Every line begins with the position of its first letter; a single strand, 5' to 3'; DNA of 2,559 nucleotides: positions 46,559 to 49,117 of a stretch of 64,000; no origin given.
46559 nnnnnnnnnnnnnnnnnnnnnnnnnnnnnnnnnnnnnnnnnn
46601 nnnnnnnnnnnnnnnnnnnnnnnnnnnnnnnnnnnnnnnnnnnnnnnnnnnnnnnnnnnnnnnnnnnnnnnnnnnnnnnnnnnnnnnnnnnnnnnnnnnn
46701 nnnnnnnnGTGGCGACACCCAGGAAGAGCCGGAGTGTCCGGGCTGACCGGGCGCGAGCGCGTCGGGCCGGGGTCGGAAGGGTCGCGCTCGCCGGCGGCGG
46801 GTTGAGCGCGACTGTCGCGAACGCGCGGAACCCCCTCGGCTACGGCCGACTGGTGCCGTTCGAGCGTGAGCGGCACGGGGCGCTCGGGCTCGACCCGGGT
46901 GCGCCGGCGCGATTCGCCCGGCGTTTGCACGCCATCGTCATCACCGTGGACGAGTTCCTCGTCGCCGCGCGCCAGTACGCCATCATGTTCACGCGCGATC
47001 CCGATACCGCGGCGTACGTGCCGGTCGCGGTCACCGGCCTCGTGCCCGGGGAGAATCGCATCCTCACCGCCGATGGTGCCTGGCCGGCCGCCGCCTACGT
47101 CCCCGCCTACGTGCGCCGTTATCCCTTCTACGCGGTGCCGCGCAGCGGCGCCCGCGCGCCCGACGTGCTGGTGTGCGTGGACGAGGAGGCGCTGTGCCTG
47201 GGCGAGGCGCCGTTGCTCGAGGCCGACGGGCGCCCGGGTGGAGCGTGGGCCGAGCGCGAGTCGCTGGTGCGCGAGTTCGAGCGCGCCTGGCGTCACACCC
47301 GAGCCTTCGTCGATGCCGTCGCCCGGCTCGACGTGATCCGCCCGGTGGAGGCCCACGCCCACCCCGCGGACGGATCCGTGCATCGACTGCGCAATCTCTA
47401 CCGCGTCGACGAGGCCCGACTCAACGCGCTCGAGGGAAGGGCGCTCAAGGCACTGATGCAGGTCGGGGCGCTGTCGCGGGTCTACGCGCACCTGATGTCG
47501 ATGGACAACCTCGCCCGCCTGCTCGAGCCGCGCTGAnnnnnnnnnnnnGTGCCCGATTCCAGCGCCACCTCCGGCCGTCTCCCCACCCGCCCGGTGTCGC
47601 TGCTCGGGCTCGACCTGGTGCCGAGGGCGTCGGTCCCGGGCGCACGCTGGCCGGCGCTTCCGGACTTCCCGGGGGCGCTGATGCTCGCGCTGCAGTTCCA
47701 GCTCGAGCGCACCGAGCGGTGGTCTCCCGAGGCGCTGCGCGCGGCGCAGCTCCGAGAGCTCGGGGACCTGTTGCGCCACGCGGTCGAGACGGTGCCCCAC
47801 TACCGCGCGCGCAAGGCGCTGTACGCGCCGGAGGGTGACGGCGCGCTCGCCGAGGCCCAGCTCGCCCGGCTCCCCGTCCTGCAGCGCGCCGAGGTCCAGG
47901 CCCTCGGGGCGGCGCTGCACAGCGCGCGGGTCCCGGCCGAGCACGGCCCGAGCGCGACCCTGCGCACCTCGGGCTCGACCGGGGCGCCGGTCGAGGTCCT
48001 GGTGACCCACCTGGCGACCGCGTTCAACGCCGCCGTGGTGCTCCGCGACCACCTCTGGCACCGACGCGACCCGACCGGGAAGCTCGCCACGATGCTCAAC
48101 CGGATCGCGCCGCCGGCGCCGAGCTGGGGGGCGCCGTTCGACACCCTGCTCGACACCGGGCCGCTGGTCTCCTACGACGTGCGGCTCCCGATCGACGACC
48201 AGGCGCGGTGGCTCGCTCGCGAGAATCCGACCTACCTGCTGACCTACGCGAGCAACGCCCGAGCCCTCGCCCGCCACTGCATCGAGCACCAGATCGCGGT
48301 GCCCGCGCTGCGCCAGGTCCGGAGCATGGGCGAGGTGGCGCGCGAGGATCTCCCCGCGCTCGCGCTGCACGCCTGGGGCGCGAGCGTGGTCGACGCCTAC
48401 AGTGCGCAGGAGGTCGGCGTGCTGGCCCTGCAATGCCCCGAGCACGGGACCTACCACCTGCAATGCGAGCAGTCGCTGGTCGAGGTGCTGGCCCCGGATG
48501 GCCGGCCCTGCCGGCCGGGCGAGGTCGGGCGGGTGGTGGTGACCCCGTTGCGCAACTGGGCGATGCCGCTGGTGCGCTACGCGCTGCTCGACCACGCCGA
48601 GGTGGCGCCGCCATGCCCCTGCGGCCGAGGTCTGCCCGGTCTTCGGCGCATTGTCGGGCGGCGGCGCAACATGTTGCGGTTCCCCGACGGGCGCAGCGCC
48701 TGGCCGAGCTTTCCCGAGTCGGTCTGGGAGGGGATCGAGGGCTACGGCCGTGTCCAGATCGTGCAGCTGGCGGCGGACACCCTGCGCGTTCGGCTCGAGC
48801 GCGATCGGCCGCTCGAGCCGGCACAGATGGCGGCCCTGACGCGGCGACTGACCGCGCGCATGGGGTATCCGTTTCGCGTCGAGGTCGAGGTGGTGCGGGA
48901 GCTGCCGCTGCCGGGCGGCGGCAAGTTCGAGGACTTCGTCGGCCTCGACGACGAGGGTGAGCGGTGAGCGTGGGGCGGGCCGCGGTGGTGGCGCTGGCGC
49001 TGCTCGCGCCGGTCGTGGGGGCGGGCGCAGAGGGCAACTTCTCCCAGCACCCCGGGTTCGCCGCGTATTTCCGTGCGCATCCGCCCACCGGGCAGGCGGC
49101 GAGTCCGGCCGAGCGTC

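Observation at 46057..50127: Four-gene accessory module translationally coupled to a giant TpsA: FecR-domain protein, SapC, PaaK-like ligase, secreted protein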

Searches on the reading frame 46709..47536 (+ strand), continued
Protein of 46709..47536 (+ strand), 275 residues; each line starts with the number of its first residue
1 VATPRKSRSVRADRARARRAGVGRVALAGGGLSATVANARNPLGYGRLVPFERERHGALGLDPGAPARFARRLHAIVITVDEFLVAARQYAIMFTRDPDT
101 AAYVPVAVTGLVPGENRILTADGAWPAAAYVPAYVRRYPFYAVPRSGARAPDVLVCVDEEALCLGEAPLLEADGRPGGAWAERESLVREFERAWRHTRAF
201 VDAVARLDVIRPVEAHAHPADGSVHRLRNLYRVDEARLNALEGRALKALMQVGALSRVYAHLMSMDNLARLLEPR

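Call 91: fold_search(model_id=the predicted structure, library=pdb)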
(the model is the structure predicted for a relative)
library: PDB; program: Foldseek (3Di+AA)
matches with E <= 10: 283; with E <= 0.001: 0
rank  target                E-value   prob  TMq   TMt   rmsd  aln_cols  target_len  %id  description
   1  5gpy_A                3.5e-01  0.30  0.13  0.17   8.5        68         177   16  Crystal structure of the human TFIIE complex (released 2016-11-02)
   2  3jpu_D                4.7e-01  0.04  0.10  0.14  16.1       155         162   14  LasR-TP4 complex (released 2009-10-13)
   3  7nvs_W                6.7e-01  0.21  0.13  0.17   8.5        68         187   16  RNA polymerase II core pre-initiation complex with closed promoter DNA in proximal position (released 2021-05-05)
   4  2ab5_A                8.0e-01  0.15  0.15  0.14   9.2        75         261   12  bI3 LAGLIDADG Maturase (released 2005-08-30)
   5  4fai_A                8.0e-01  0.04  0.11  0.10  16.3       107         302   19  Crystal structure of mitochondrial isoform of glutaminyl cyclase from Drosophila melanogaster (released 2012-08-29)
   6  2ia2_A                8.4e-01  0.03  0.15  0.15  20.5       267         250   12  The crystal structure of a putative transcriptional regulator RHA06195 from Rhodococcus sp. RHA1 (released 2006-10-10)
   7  3ix4_E                1.1e+00  0.03  0.12  0.14  15.7       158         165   14  LasR-TP1 complex (released 2009-09-15)
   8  5e2q_A                1.3e+00  0.12  0.12  0.05  11.9        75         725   11  Structure of human DPP3 in complex with angiotensin-II (released 2016-04-13)
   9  4yir_A                1.3e+00  0.01  0.11  0.06  24.3       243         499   10  Crystal structure of Rad4-Rad23 crosslinked to an undamaged DNA (released 2015-03-11)
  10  5e3c_A                1.4e+00  0.12  0.12  0.05  12.3        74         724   14  Structure of human DPP3 in complex with hemorphin like opioid peptide IVYPW (released 2016-04-13)
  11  8s89                  1.4e+00  0.05  0.12  0.08  13.5       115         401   14  Efficient and scalable protein design using a relaxed sequence space (released 2024-10-16)
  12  2qsg_A                1.4e+00  0.01  0.11  0.07  24.1       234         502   11  Crystal structure of Rad4-Rad23 bound to a UV-damaged DNA (released 2007-10-02)
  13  7q91_A                1.6e+00  0.06  0.09  0.08  11.9        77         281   17  Crystal Structure of Agrobacterium tumefaciens NADQ, native form. (released 2022-11-09)
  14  4rwt_A                1.6e+00  0.02  0.09  0.06  20.2       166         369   17  Structure of actin-Lmod complex (released 2015-10-14)
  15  6cmv_C                1.7e+00  0.08  0.11  0.21  11.7        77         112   21  Crystal structure of Archaeal Biofilm Regulator (AbfR2) from Sulfolobus acidocaldarius (released 2018-11-14)
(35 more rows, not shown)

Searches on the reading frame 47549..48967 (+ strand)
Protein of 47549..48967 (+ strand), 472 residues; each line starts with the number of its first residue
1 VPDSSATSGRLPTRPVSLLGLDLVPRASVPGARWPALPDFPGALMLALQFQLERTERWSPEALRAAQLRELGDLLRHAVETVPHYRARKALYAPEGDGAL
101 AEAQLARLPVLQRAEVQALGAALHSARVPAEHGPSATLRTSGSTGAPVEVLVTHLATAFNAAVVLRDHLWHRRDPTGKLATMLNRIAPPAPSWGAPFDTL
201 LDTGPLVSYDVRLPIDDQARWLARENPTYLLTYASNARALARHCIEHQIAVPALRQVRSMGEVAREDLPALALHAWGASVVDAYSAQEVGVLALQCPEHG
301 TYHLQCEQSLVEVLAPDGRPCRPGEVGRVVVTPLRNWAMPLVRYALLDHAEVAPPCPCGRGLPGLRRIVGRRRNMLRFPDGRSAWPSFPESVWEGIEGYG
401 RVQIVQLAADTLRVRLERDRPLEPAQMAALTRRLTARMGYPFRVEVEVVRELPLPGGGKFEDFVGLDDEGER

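Call 8: search_protein_families(library=pfam, proteins=[window:47549-48967:+], max_evalue=0.01)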
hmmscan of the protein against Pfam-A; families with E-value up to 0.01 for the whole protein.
window:47549-48967:+ (472 aa): 1 family
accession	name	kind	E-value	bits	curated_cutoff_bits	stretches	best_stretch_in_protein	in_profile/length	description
PF00501.34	AMP-binding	-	1.2e-06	28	29.9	1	127-331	157-374/384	AMP-binding enzyme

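Call 9: search_protein_families(library=ncbifam, proteins=[window:47549-48967:+], max_evalue=0.01)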
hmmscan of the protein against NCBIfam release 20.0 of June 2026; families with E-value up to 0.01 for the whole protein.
window:47549-48967:+ (472 aa): 8 families
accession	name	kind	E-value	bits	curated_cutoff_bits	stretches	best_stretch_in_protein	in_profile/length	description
NF045666.1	DVU1553_fam_AMP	equivalog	1.1e-30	106.8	300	2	215-371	171-330/331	DVU_1553 family AMP-dependent CoA ligase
NF053551.1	FlxY_rubin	equivalog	5.4e-17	61.6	520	1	273-397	223-347/424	flexirubin biosynthesis putative acyl-CoA ligase FlxY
NF041217.1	BagE_FevW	exception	9.3e-16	57.8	800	1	62-374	12-313/424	bagremycin/ferroverdin synthetase BagE/FevW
TIGR02155.1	PA_CoA_ligase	equivalog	3.1e-09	35.9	646.3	1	309-378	255-323/422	phenylacetate--CoA ligase PaaK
NF041878.1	paak_haloarch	equivalog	2e-08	33.2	700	1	274-423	222-379/427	phenylacetate--CoA ligase PaaK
TIGR02304.1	aden_form_hyp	equivalog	2.7e-08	33.3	251.9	1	209-380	170-334/430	F390 synthetase-related protein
TIGR01733.1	AA-adenyl-dom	subfamily_domain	8.9e-06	24.7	317.4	1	117-331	105-324/409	amino acid adenylation domain-containing protein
TIGR03098.1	ligase_PEP_1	hypoth_equivalog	0.0038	15.7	592.35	0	106-164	138-195/517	acyl-CoA ligase (AMP-forming), exosortase A system-associated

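Call 13: find_homologous_proteins(query=window:47549-48964:+)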
Query window:47549-48964:+ (472 aa): 1587 proteins with E <= 0.001 among 8000 candidates; the best 120 are listed.
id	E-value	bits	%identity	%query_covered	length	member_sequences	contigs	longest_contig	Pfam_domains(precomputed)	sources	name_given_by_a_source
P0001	0.0e+0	1060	100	100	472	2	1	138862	PF00501.35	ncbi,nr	ncbi:MAG: phenylacetate--CoA ligase family protein [Ectothiorhodospiraceae bacterium]|nr:phenylaceta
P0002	2.2e-131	457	49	94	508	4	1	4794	PF27533.1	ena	-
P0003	2.4e-126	441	47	94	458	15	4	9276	-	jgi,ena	-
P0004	1.5e-125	438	47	94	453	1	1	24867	PF27533.1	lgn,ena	-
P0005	1.2e-124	435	50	93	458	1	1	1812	PF27533.1,PF00501.35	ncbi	-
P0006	1.7e-124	434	47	94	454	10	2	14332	PF27533.1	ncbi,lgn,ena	-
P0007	2.7e-124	434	46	94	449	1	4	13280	PF27533.1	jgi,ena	-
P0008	3.5e-124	433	46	95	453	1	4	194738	PF27533.1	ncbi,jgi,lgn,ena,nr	ncbi:MAG TPA: hypothetical protein VMW07_02110 [Gallionella sp.]|nr:hypothetical protein [Gallionell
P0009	3.6e-124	433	46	94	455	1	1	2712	PF27533.1,PF00501.35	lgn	-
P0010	9.7e-124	432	45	94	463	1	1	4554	PF27533.1,PF00501.35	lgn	-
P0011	1.1e-123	432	46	94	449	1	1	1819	-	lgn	-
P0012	2.1e-123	431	47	96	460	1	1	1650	-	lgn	-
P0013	2.3e-123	431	45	94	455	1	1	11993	PF27533.1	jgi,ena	jgi:phenylacetate-CoA ligase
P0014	2.4e-123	431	46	94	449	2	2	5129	PF27533.1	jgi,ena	-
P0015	4.2e-123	430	47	94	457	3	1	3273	PF27533.1,PF00501.35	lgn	-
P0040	9.9e-118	412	48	92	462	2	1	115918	PF27533.1,PF00501.35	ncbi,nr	ncbi:MAG: phenylacetate--CoA ligase family protein [Gammaproteobacteria bacterium]|nr:phenylacetate-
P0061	7.2e-115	403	49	95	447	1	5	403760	-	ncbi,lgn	-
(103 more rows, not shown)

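Call 14: find_encoding_contigs(protein=P0008, flank=10000, max_places=2)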
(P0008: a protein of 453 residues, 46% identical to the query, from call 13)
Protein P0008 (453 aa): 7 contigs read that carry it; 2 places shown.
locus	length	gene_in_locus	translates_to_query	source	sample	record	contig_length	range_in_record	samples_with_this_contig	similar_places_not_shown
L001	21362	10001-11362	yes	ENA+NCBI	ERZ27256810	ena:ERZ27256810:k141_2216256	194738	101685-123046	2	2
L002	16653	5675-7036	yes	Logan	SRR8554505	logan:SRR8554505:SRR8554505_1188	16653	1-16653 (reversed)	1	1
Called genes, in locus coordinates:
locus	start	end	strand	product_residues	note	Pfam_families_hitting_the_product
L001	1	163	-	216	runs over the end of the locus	PF01464:SLT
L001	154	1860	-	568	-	PF00587:tRNA-synt_2b, PF04073:tRNA_edit, PF03129:HGTP_anticodon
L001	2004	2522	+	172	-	PF00293:NUDIX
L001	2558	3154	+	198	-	PF00571:CBS (weak)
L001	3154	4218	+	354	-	PF08308:PEGA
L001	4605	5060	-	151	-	PF00692:dUTPase, PF22769:DCD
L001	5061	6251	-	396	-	PF02441:Flavoprotein, PF04127:DFP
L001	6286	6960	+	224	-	PF20582:UPF0758_N, PF04002:RadC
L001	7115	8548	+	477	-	PF12895:ANAPC3 (faint), PF07719:TPR_2 (faint), PF13432:TPR_16 (weak), PF14559:TPR_19, PF04575:SlipAM (weak), PF10082:BBP2_2 (faint)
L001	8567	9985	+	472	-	PF04773:FecR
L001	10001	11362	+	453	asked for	PF27533:CapK_C (weak)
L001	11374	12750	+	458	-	PF05853:BKACE, PF00583:Acetyltransf_1, PF13508:Acetyltransf_7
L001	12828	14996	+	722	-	PF03704:BTAD (faint), PF13429:TPR_15 (weak), PF13424:TPR_12 (weak), PF00515:TPR_1 (weak), PF07719:TPR_2 (weak), PF13414:TPR_11, PF13432:TPR_16 (weak), PF13844:Glyco_transf_41, +10 more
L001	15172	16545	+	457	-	PF13505:OMP_b-brl (faint), PF04575:SlipAM (weak)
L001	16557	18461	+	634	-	PF04773:FecR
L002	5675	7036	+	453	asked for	PF27533:CapK_C (weak)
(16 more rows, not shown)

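Call 15: find_encoding_contigs(protein=P0061, flank=10000, max_places=2)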
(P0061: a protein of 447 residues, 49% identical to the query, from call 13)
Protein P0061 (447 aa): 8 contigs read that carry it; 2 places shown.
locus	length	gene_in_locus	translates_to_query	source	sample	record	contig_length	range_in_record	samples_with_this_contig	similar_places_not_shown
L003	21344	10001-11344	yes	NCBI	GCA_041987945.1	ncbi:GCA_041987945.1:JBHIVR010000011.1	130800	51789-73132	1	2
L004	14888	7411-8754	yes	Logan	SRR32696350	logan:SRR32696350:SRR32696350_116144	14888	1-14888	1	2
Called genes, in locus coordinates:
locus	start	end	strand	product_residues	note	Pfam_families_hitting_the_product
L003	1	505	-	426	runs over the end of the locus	PF00324:AA_permease, PF13520:AA_permease_2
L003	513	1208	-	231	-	PF00891:Methyltransf_2 (weak), PF13489:Methyltransf_23, PF01135:PCMT, PF01209:Ubie_methyltran, PF13847:Methyltransf_31, PF08241:Methyltransf_11, PF08242:Methyltransf_12, PF13649:Methyltransf_25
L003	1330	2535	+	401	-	PF02771:Acyl-CoA_dh_N, PF02770:Acyl-CoA_dh_M, PF00441:Acyl-CoA_dh_1, PF08028:Acyl-CoA_dh_2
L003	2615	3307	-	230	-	PF10677:DUF2490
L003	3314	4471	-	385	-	PF02771:Acyl-CoA_dh_N, PF02770:Acyl-CoA_dh_M, PF00441:Acyl-CoA_dh_1, PF08028:Acyl-CoA_dh_2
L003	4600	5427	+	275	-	-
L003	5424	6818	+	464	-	PF00501:AMP-binding (weak)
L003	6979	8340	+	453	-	PF13371:TPR_9 (weak), PF13432:TPR_16, PF14559:TPR_19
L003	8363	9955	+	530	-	PF04773:FecR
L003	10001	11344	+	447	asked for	-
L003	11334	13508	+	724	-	PF13428:TPR_14 (faint), PF23914:TPR_CcmH_CycH (weak), PF00515:TPR_1 (faint), PF07719:TPR_2 (faint), PF13424:TPR_12 (weak), PF13432:TPR_16, PF14559:TPR_19 (weak), PF13844:Glyco_transf_41, +4 more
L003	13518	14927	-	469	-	PF02310:B12-binding, PF04055:Radical_SAM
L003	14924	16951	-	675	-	PF14559:TPR_19, PF13432:TPR_16, PF00515:TPR_1 (weak), PF07719:TPR_2 (weak), PF13424:TPR_12 (weak), PF13428:TPR_14 (weak), PF14559:TPR_19 (weak), PF13844:Glyco_transf_41 (weak), +5 more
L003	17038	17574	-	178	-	PF25084:LbH_EIF2B, PF25087:GMPPB_C (weak), PF00132:Hexapep, PF14602:Hexapep_2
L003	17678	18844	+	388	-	PF01035:DNA_binding_1, PF00730:HhH-GPD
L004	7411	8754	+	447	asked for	-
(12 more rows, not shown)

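Call 16: find_encoding_contigs(protein=P0040, flank=10000, max_places=2)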
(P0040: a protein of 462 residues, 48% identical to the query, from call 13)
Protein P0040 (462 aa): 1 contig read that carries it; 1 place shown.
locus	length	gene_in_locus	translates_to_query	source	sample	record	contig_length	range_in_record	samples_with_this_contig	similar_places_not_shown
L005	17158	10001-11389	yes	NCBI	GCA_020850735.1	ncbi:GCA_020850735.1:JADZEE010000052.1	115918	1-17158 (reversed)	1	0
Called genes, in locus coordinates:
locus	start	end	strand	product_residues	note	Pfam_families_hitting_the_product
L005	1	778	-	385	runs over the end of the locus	PF25917:BSH_RND, PF25973:BSH_CzcB, PF25954:Beta-barrel_RND_2 (weak)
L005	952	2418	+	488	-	PF26769:HAMP_PhoQ (faint), PF00672:HAMP, PF00512:HisKA, PF02518:HATPase_c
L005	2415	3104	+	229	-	PF00072:Response_reg, PF00486:Trans_reg_C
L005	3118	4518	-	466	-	PF00501:AMP-binding (weak)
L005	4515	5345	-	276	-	PF08241:Methyltransf_11 (faint)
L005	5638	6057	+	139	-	PF13801:Metal_resist (weak), PF16231:DUF4890 (weak)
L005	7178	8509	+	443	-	PF13428:TPR_14 (faint), PF13181:TPR_8 (faint), PF13371:TPR_9 (weak), PF13432:TPR_16, PF14559:TPR_19, PF04575:SlipAM (weak)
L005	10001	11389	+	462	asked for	PF00501:AMP-binding (weak), PF27533:CapK_C (weak)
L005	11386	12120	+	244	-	PF08241:Methyltransf_11, PF08242:Methyltransf_12 (weak), PF13649:Methyltransf_25 (faint)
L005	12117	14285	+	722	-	PF03704:BTAD (faint), PF13429:TPR_15 (weak), PF23914:TPR_CcmH_CycH, PF13432:TPR_16 (weak), PF13371:TPR_9 (weak), PF13424:TPR_12 (weak), PF13432:TPR_16 (weak), PF13844:Glyco_transf_41, +10 more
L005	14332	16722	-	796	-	-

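Call 27: find_related_loci(query=A1, collection=genome_contigs, flank=10000)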
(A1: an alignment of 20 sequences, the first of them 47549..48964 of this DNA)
Query A1 (472 aa) in genome_contigs; peptide patterns used: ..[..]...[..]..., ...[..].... (x = any residue, [..] = any of these).
599 stretches matched a pattern (row limit reached: there are more); 580 encode a relative of the query (tblastn E <= 1e-3); the best 80 are kept; 80 distinct loci.
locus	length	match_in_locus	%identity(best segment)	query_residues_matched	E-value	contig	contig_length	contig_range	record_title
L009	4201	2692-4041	47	17-465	3e-129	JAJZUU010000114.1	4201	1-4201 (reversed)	MAG: Proteobacteria bacterium isolate SKS4.bin47 NODE_33732_length_4201_cov_4.701522, whole genome shotgun sequence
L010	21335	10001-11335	47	23-466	3e-126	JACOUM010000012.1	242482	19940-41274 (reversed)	MAG: Nitrosomonadales bacterium isolate NC_groundwater_72_Ag_B-0.1um_58_115 GD18-4_B1_scaffold_2071565, whole genome sho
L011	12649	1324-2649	44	23-463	1e-125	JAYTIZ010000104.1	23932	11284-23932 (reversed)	MAG: Gammaproteobacteria bacterium isolate GFS_287 GFS_287_103, whole genome shotgun sequence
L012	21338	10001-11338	47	20-464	3e-125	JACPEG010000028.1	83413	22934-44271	MAG: Betaproteobacteria bacterium isolate NC_groundwater_329_Ag_B-0.1um_65_19 GD18-4_B1_scaffold_614050, whole genome sh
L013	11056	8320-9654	45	23-466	4e-125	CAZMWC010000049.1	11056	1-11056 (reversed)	MAG TPA_asm: uncultured Gallionella sp. isolate SRP062349_co5_228 genome assembly, contig: NODE_2583_length_11056_cov_38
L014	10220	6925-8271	49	23-463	4e-124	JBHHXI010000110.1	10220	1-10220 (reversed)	MAG: Rhodospirillales bacterium isolate D_2_bin.24 NODE_2938_length_10220_cov_9.604329, whole genome shotgun sequence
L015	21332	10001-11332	42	23-465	1e-122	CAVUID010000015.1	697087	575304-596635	MAG: uncultured Gammaproteobacteria bacterium isolate MFD04716.bin.1.327 genome assembly, contig: contig_18900, whole ge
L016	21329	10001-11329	45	24-464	4e-122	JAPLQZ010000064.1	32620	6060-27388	MAG: Rhodocyclales bacterium isolate LacPavin_0818_WC55_MAG_62_34 LacPavin_0818_WC55_scaffold_737361, whole genome shotg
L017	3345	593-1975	44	23-472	5e-126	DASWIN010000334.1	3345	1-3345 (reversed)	MAG TPA_asm: Nitrospiraceae bacterium isolate SMAG_U2870 k141_2902995, whole genome shotgun sequence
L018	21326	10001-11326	44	24-464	4e-120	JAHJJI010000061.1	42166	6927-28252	MAG: Gammaproteobacteria bacterium isolate Modern_marine_rock_biofilm.mb.30 Modern_marine_rock.mb.30_k141_400516, whole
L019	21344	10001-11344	46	26-469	1e-119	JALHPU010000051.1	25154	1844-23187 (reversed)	MAG: Sulfuritalea sp. isolate bin.273 c_000000008462, whole genome shotgun sequence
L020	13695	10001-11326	46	24-464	1e-119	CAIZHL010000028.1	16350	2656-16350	MAG: uncultured beta proteobacterium isolate Loc080925-7m_bin-0453 genome assembly, contig: bin-0453:028/604, whole geno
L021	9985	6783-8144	47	11-464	2e-119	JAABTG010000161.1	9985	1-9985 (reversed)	MAG: Thiotrichales bacterium isolate S21.Bin127 Scaffold_137, whole genome shotgun sequence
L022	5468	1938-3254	47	24-463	3e-119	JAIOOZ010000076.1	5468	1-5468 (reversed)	MAG: Betaproteobacteria bacterium isolate LakeFargette_0920_ALND_MAG_62_19 LacPavin_0920_ALND_scaffold_124076, whole gen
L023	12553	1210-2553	46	23-464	1e-118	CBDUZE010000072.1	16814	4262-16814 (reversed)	MAG TPA_asm: uncultured Alphaproteobacteria bacterium isolate SRR22302348_concoct_16 genome assembly, contig: ERZ2507359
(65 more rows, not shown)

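Call 56: search_solved_structures(query=A1, max_evalue=0.001)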
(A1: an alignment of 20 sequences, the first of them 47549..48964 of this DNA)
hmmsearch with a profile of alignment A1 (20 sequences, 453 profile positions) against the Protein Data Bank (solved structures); distinct sequences matched with E-value up to 0.001: 8.
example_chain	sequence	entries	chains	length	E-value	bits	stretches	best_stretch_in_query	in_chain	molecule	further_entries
6siw_B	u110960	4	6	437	5e-29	104.4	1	38-429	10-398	PaaK-like ligase (AMP-dependent synthetase and ligase) | AMP-dependent synthetase and ligase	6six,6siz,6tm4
6siw_A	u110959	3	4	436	5e-29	104.4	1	38-429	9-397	PaaK-like ligase (AMP-dependent synthetase and ligase) | AMP-dependent synthetase and ligase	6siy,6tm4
6wuq_A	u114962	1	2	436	7.4e-28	100.5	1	38-429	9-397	AjiA1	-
4r1l_A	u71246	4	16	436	2.2e-27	99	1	32-383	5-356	Phenylacetate-coenzyme A ligase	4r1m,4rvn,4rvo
9s3l_A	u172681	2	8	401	1.3e-25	93.2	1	196-448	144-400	Phenylacetate-CoA ligase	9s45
2y4o_A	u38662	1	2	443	9.6e-25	90.3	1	39-423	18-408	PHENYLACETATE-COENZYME A LIGASE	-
2y27_A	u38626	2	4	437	8.1e-23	83.9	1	39-430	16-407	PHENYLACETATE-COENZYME A LIGASE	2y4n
6hdw_A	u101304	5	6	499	4e-15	58.5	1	37-417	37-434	2-hydroxyisobutyryl-CoA synthetase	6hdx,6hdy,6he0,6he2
